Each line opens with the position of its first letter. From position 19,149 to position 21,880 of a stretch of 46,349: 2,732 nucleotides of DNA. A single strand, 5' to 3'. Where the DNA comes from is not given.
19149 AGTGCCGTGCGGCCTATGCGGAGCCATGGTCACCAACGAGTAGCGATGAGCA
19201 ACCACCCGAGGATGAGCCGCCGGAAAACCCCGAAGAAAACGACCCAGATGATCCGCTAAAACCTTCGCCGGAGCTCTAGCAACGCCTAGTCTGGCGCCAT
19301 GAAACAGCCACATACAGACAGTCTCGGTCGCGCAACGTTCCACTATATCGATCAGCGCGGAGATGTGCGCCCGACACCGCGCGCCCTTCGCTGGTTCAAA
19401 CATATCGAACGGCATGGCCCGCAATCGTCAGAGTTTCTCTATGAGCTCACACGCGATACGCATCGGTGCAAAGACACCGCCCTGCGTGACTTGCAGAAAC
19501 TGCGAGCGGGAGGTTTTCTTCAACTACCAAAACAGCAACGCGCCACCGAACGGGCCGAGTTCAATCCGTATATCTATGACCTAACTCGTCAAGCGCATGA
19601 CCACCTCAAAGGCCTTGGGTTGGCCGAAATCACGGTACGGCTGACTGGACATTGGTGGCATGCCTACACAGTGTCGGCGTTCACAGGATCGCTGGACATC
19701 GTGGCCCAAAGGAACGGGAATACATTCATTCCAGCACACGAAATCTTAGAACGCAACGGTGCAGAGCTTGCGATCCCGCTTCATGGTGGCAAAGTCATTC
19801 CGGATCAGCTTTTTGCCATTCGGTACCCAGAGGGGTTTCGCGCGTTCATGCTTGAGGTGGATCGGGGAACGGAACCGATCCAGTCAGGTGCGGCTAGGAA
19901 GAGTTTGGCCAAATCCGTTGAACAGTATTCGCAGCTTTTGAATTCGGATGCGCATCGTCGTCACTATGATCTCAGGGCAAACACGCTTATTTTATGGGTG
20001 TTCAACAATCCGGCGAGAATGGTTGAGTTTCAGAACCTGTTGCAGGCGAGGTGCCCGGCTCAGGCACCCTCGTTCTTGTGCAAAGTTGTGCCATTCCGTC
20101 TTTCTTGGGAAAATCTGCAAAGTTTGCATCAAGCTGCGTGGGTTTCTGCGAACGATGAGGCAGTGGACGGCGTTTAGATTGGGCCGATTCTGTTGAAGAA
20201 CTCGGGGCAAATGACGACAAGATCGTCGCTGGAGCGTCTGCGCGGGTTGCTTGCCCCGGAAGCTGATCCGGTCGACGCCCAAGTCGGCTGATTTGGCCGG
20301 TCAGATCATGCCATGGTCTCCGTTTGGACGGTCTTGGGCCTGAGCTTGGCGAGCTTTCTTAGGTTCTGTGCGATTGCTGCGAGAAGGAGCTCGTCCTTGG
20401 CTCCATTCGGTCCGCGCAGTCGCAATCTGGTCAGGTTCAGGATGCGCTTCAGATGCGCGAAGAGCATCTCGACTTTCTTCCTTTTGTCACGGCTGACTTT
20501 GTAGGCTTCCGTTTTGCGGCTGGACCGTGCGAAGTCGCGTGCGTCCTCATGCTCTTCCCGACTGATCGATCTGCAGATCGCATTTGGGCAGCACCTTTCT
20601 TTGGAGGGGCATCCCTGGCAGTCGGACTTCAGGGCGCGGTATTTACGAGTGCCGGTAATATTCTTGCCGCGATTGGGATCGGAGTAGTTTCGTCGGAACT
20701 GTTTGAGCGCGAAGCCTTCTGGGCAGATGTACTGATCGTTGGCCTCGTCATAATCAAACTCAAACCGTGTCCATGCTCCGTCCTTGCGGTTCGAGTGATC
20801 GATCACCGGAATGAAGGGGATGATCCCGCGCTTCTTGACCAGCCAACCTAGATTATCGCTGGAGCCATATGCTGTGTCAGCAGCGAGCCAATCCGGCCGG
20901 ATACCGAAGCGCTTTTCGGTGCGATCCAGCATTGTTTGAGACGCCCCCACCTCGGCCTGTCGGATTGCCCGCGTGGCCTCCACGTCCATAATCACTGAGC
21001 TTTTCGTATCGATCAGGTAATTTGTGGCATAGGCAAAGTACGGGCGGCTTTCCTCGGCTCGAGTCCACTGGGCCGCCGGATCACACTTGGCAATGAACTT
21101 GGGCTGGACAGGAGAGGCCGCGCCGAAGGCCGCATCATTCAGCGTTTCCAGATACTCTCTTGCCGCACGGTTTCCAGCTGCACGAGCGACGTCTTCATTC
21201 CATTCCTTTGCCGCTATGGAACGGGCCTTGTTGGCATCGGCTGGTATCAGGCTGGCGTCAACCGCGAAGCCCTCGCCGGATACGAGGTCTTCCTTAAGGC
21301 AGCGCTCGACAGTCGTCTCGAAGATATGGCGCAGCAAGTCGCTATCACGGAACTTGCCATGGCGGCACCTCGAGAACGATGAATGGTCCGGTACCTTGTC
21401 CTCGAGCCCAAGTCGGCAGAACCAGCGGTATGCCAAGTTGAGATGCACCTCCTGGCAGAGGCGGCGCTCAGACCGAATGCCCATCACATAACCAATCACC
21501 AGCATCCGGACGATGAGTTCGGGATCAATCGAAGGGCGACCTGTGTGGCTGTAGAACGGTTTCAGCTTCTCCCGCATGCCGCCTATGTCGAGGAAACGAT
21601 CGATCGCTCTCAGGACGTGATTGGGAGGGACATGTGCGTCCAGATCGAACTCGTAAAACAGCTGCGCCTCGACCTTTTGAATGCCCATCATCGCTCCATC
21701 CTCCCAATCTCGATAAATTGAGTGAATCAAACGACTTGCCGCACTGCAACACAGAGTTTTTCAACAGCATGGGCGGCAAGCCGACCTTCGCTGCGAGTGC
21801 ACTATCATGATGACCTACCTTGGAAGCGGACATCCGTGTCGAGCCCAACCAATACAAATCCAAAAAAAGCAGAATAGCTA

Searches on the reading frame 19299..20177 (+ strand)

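Call 105: search_protein_families(library=pfam, proteins=[window:19299-20177:+], max_evalue=0.0001)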
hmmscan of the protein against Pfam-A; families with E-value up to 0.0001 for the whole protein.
window:19299-20177:+ (292 aa): 1 family
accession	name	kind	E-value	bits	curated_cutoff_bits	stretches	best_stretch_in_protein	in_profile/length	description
PF13814.12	Replic_Relax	-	1.7e-20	74.4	25.3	2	34-103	2-70/191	Replication-relaxation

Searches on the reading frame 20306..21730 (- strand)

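Call 105: search_protein_families(library=pfam, proteins=[window:20306-21730:-], max_evalue=0.0001)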
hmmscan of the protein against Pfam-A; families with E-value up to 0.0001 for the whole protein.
window:20306-21730:- (474 aa): 3 families
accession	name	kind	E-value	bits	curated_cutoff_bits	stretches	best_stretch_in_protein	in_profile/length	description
PF05598.16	DUF772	-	1.4e-24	86.3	23.1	1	64-139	1-73/74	Transposase domain (DUF772)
PF13751.12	DDE_Tnp_1_6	-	7.2e-18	65.5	25.1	1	335-460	1-124/125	Transposase DDE domain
PF01609.27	DDE_Tnp_1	-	3.9e-14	53.3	23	1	218-457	21-200/200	Transposase DDE domain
